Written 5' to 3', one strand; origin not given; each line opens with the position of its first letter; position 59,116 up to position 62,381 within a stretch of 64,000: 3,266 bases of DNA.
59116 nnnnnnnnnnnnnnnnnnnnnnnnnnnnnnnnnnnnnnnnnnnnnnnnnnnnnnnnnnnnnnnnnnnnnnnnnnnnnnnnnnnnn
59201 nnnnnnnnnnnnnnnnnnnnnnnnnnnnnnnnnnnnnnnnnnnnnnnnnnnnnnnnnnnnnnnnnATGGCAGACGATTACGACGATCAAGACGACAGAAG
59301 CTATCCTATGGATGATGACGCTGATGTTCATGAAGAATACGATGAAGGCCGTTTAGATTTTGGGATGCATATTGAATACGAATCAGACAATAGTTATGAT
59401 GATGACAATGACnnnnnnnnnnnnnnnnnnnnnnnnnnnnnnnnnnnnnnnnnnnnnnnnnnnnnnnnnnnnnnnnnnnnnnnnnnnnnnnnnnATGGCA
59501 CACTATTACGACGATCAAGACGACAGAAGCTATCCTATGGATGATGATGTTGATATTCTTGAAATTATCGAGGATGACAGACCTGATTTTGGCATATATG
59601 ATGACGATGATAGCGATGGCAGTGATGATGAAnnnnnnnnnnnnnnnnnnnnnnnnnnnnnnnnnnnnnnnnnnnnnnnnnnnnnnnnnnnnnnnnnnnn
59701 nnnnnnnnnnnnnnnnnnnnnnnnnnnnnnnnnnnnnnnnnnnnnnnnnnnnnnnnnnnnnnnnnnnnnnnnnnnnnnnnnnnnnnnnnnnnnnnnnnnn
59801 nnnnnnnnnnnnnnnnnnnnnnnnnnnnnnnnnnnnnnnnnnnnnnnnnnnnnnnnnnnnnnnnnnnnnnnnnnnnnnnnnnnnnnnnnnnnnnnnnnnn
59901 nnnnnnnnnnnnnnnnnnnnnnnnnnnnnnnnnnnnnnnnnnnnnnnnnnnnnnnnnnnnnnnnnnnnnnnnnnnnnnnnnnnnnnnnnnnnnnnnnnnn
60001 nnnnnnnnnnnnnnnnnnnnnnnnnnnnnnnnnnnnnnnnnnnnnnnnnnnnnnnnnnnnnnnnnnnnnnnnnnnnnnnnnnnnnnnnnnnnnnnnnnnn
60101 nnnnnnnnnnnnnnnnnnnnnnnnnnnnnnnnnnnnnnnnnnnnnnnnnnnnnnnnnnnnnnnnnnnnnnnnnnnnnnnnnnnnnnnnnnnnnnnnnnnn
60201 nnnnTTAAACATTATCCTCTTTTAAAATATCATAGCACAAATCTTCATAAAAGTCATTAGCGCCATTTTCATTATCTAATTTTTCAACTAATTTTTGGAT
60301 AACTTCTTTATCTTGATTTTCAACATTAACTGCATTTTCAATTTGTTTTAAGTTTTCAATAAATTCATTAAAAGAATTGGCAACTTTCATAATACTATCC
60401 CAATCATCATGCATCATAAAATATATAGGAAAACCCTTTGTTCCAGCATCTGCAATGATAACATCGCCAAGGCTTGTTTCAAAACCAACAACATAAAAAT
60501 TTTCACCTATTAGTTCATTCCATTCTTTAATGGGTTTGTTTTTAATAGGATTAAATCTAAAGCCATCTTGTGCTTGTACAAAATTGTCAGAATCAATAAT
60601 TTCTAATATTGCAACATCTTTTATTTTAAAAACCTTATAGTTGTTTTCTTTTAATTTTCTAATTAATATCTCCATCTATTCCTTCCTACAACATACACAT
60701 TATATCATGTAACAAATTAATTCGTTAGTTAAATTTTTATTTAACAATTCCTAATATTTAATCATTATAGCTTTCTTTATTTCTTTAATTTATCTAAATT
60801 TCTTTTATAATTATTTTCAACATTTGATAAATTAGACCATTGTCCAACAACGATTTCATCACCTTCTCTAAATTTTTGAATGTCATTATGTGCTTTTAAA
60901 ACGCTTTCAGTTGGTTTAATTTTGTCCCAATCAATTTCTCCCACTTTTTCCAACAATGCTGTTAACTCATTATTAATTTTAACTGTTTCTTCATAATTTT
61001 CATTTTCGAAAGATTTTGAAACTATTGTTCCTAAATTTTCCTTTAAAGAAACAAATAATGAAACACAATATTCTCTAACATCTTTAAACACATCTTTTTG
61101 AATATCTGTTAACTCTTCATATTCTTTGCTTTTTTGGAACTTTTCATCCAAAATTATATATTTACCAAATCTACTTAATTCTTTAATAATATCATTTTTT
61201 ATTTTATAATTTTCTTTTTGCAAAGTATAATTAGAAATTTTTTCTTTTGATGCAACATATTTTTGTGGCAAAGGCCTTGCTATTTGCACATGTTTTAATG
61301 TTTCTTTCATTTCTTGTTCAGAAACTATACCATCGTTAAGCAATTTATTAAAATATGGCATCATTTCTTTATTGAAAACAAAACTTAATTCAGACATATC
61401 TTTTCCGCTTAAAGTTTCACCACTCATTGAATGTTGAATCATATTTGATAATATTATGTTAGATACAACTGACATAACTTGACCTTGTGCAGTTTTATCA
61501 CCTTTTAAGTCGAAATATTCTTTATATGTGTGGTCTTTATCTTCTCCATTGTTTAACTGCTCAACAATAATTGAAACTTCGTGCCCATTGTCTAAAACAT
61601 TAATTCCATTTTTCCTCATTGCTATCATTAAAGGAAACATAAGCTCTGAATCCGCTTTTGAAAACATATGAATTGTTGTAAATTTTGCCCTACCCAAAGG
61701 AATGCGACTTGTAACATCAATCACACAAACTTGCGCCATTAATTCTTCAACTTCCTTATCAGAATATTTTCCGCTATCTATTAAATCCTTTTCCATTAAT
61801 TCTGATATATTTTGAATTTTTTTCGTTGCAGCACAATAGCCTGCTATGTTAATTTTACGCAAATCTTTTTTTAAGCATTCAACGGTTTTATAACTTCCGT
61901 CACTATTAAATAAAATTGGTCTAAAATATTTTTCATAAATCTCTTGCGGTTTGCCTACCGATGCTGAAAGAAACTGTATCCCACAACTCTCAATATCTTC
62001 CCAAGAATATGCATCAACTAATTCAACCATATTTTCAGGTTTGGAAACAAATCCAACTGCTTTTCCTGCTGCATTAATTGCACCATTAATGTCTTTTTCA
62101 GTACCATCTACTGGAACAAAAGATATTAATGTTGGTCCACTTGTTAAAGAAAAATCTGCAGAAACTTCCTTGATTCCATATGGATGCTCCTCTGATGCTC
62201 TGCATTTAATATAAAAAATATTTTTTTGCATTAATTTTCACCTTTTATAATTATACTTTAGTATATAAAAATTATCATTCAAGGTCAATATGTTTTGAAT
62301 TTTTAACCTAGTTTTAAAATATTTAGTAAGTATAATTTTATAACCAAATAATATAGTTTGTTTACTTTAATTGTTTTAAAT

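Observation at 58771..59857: Tandem array of four paralogous genes for 46-50 aa hyper-acidic peptides (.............DFGIY family), mostly invisible to ORF calling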

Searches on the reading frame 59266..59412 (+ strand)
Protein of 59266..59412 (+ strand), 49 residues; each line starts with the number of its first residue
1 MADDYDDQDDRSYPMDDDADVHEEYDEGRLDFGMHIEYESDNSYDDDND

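Call 8: search_protein_families(library=pfam, proteins=[window:59266-59412:+], max_evalue=0.1)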
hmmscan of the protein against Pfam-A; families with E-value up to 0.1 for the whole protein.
window:59266-59412:+ (49 aa): 0 families

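Call 35: search_protein_families(library=ncbifam, proteins=[window:59266-59412:+], max_evalue=0.01)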
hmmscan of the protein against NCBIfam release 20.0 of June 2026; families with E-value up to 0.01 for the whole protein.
window:59266-59412:+ (49 aa): 0 families

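Call 39: find_homologous_proteins(query=A4, max_evalue=1)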
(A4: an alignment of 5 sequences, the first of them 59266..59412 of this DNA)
Query A4 (5 sequences) (49 aa, profile of the alignment): 6 proteins with E <= 1 among 392 candidates.
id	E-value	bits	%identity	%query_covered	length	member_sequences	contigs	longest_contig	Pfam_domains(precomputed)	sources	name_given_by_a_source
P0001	7.8e-18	82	60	71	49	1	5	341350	-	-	-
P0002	4.7e-17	80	100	100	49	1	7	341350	-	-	-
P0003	1.6e-13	68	69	71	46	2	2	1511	-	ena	-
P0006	2.3e-12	65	62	59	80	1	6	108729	-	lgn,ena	-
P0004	8.4e-10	56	31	71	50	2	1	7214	-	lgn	-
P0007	1.6e-7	49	77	61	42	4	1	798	-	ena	-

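Call 41: find_encoding_contigs(protein=P0007, flank=10000)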
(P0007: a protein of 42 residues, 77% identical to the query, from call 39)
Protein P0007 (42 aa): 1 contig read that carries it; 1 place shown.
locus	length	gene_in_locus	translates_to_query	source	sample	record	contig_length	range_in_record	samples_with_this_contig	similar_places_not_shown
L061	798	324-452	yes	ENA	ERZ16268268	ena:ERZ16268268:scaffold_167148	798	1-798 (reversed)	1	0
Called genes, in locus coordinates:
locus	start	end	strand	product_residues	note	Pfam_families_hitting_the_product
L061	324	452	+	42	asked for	-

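Call 47: find_related_loci(query=A5, collection=genome_contigs, flank=8000)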
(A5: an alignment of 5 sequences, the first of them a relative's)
Query A5 (42 aa) in genome_contigs; peptide patterns used: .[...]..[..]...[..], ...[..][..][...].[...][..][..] (x = any residue, [..] = any of these).
49 stretches matched a pattern, but none encodes a relative of the query by tblastn (E <= 1e-3).

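Call 48: find_related_loci(query=A5, collection=metagenome_contigs, flank=8000)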
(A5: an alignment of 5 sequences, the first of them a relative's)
Query A5 (42 aa) in metagenome_contigs; peptide patterns used: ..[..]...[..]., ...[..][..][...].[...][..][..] (x = any residue, [..] = any of these).
141 stretches matched a pattern, but none encodes a relative of the query by tblastn (E <= 1e-3).

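Call 50: find_related_loci(query=A5, collection=viral_contigs, flank=8000)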
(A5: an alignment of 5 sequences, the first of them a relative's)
Query A5 (42 aa) in viral_contigs; peptide patterns used: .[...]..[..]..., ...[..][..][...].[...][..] (x = any residue, [..] = any of these).
82 stretches matched a pattern, but none encodes a relative of the query by tblastn (E <= 1e-3).

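Call 72: predict_structure(alignment_id=A6)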
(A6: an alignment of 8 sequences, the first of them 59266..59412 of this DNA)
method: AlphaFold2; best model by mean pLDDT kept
length: 49 residues; sequences in the alignment: 8
mean_pLDDT: 58.3   pTM: 0.21
mean pLDDT of the five models: 58.3, 56.0, 53.4, 53.4, 53.1
residues with pLDDT >= 90: 0; 70-90: 2; 50-70: 44; < 50: 3
segments of 3 or more residues with pLDDT < 50: none
pLDDT, mean of each block of 10 residues (from residue 1): 55 58 65 57 57
secondary structure, 60 per line:
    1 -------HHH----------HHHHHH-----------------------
elements in order: H21-26
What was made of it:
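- On DNA-mimic / anti-restriction proteins (Ocr, ArdA, DMP12/19, p56, Ugi): AF2 with an 8-sequence alignment gives mean pLDDT 58, pTM 0.21 and only a 6-residue helix (call 72).
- Closest known: Small acidic DNA-mimic proteins. Different: These peptides are 42-50 aa and predicted to be disordered (call 72).
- AF2 gives pLDDT 58 with only a short helix at residues 21-26 (call 72). Known DNA mimics are folded, whereas these peptides are predicted to be disordered (call 72).
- Tried and rejected: Not run, because the model is low-confidence (call 72).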

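Call 79: search_protein_families(library=phrogs, proteins=[window:59266-59412:+, P0007], max_evalue=0.1)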
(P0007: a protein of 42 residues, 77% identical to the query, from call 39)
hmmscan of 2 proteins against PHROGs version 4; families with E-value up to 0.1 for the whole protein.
window:59266-59412:+ (49 aa): 0 families

P0007 (42 aa): 0 families

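Call 80: search_protein_families(library=padloc, proteins=[window:59266-59412:+, P0007], max_evalue=0.1)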
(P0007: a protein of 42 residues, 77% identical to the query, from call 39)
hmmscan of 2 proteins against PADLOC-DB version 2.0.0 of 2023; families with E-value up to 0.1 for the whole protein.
window:59266-59412:+ (49 aa): 0 families

P0007 (42 aa): 0 families

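Call 81: search_solved_structures(query=A5, max_evalue=10)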
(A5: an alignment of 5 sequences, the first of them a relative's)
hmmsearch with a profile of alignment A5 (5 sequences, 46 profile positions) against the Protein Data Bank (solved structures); distinct sequences matched with E-value up to 10: 1.
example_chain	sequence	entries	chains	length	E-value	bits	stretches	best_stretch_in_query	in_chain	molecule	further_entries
6t2r_AAA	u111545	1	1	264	1.1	12.7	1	9-30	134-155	Beta-glycosidase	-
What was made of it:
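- On DNA-mimic / anti-restriction proteins (Ocr, ArdA, DMP12/19, p56, Ugi): There are no hits in Pfam, PHROGs, PADLOC or PDB sequences (calls 8, 79, 80, 81).
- Closest known: Small acidic DNA-mimic proteins. Different: There is no sequence or profile similarity (calls 8, 79, 81).
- There is no homology to any DNA-mimic or anti-defence protein (calls 8, 79, 80, 81).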

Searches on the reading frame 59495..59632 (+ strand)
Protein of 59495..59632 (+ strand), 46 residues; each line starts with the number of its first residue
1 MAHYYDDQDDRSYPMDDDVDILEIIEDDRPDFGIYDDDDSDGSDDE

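Call 8: search_protein_families(library=pfam, proteins=[window:59495-59632:+], max_evalue=0.1)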
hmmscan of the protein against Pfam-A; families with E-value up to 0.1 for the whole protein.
window:59495-59632:+ (46 aa): 0 families

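Call 10: find_homologous_proteins(query=A2, max_evalue=0.01)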
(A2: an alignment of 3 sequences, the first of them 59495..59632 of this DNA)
Query A2 (3 sequences) (46 aa, profile of the alignment): 3 proteins with E <= 0.01 among 112 candidates.
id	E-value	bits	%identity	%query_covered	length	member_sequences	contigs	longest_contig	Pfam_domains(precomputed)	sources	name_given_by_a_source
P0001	2.2e-22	97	67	78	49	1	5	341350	-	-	-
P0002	8.0e-21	92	63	76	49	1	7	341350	-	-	-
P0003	2.7e-16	77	96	100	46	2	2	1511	-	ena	-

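Call 11: find_related_loci(query=A2, collection=genome_contigs, flank=6000)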
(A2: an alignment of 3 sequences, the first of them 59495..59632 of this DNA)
Query A2 (46 aa) in genome_contigs; peptide patterns used: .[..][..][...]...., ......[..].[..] (x = any residue, [..] = any of these).
15 stretches matched a pattern, but none encodes a relative of the query by tblastn (E <= 1e-3).
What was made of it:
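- Tried and rejected: Scans of GTDB species representatives (two), JGI metagenomes and IMG/VR with family profiles gave no confirmed relative (calls 11, 47, 48, 50).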

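Call 13: find_encoding_contigs(protein=P0003, flank=10000, max_places=10)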
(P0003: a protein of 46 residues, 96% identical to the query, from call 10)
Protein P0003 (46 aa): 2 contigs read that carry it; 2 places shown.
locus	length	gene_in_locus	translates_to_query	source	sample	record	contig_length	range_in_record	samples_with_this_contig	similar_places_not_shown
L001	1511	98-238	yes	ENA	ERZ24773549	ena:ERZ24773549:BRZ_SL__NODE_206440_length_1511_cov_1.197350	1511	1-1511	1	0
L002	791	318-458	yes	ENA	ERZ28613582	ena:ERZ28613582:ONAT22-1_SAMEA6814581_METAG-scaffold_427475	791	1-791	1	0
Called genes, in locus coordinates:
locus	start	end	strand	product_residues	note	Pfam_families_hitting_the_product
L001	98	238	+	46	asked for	-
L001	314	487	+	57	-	PF10646:Germane (weak)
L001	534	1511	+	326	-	?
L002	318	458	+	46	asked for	-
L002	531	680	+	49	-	-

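Call 14: find_encoding_contigs(protein=P0001, flank=10000, max_places=10)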
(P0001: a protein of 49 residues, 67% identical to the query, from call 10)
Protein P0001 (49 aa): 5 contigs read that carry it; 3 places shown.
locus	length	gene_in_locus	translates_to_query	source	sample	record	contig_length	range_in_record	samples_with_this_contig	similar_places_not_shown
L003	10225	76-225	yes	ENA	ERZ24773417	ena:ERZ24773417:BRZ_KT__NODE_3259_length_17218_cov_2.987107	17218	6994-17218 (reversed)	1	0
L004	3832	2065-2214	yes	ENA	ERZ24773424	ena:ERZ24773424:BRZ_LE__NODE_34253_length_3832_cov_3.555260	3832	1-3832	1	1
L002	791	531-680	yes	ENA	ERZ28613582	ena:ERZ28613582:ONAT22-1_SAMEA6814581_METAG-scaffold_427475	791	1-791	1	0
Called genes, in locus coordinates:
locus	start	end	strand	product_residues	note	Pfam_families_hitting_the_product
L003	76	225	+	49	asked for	-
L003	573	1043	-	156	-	-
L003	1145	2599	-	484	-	-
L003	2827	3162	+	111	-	PF00719:Pyrophosphatase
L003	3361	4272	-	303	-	-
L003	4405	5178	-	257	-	PF01261:AP_endonuc_2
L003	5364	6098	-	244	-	-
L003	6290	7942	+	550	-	PF06821:Ser_hydrolase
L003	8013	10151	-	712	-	-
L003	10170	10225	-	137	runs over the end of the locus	-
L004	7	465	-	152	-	PF21302:Zn_ribbon_RlmA, PF13489:Methyltransf_23 (weak), PF13679:Methyltransf_32 (weak), PF13847:Methyltransf_31, PF08241:Methyltransf_11 (faint), PF08242:Methyltransf_12 (weak), PF13649:Methyltransf_25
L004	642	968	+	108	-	-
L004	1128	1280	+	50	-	-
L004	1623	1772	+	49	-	-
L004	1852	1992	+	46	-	-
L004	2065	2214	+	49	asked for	-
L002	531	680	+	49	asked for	-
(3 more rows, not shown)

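Call 79: search_protein_families(library=phrogs, proteins=[window:59495-59632:+], max_evalue=0.1)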
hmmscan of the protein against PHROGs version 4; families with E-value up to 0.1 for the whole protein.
window:59495-59632:+ (46 aa): 0 families

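Call 80: search_protein_families(library=padloc, proteins=[window:59495-59632:+], max_evalue=0.1)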
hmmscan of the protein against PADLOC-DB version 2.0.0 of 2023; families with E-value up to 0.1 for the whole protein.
window:59495-59632:+ (46 aa): 0 families

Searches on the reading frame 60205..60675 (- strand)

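Call 8: search_protein_families(library=pfam, proteins=[window:60205-60675:-], max_evalue=0.1)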
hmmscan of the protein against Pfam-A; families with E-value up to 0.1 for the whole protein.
window:60205-60675:- (156 aa): 4 families
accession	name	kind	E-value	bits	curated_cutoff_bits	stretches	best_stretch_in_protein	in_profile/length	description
PF09346.15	SMI1_KNR4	-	0.0015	19.6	25.4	1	51-107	67-124/125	SMI1 / KNR4 family (SUKH-1)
PF14568.11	SUKH_6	-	0.026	15.5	27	1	33-106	38-119/119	SMI1-KNR4 cell-wall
PF00305.24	Lipoxygenase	-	0.027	13.4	23.6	1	88-125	620-657/673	Lipoxygenase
PF25162.1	DUF7827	-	0.082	13.5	27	0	66-150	32-115/120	Domain of unknown function (DUF7827)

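Call 35: search_protein_families(library=ncbifam, proteins=[window:60205-60675:-], max_evalue=0.01)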
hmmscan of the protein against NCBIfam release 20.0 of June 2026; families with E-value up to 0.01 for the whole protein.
window:60205-60675:- (156 aa): 0 families

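Call 79: search_protein_families(library=phrogs, proteins=[window:60205-60675:-], max_evalue=0.1)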
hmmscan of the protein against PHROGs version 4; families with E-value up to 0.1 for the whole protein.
window:60205-60675:- (156 aa): 1 family
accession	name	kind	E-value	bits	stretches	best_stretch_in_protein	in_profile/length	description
phrog_2071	-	other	0.047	14.5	0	88-140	137-187/282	ATPase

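Call 80: search_protein_families(library=padloc, proteins=[window:60205-60675:-], max_evalue=0.1)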
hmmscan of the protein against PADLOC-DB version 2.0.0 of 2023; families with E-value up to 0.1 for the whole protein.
window:60205-60675:- (156 aa): 1 family
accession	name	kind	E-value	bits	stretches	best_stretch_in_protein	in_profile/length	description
PDLC00792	Cyclase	-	0.0086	13.5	1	96-141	1-46/236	oligonucleotide-cyclase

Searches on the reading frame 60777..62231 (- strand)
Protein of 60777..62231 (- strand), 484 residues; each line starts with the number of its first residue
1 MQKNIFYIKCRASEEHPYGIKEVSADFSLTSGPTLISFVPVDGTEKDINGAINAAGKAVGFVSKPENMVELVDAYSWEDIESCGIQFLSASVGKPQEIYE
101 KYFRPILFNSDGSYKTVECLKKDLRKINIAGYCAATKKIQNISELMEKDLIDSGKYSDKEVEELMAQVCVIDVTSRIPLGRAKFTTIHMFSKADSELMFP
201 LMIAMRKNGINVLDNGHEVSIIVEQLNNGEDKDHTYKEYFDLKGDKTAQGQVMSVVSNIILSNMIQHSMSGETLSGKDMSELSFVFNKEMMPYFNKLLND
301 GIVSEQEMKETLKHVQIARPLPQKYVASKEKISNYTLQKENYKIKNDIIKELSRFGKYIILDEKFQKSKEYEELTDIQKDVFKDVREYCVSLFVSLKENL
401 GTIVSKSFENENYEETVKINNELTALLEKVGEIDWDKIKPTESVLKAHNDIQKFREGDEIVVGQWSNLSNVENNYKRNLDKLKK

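Call 8: search_protein_families(library=pfam, proteins=[window:60777-62231:-], max_evalue=0.1)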
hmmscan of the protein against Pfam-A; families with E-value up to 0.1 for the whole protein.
window:60777-62231:- (484 aa): 2 families
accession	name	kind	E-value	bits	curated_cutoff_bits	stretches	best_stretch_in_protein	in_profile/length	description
PF25274.1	MJ0548_C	-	0.039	14.6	27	1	418-463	31-77/97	Connectase MJ0548-like, C-terminal domain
PF14566.11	PTPlike_phytase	-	0.085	13.4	27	0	328-382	30-84/158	Inositol hexakisphosphate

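Call 35: search_protein_families(library=ncbifam, proteins=[window:60777-62231:-], max_evalue=0.01)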
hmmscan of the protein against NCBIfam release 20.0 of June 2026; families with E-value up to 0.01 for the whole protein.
window:60777-62231:- (484 aa): 0 families

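Call 79: search_protein_families(library=phrogs, proteins=[window:60777-62231:-], max_evalue=0.1)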
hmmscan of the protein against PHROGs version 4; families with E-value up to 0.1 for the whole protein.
window:60777-62231:- (484 aa): 1 family
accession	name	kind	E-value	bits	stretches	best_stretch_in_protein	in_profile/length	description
phrog_20721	-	unknown function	0.055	14.8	0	228-295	9-78/88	-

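Call 80: search_protein_families(library=padloc, proteins=[window:60777-62231:-], max_evalue=0.1)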
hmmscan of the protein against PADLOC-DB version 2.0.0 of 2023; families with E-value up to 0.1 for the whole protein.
window:60777-62231:- (484 aa): 0 families
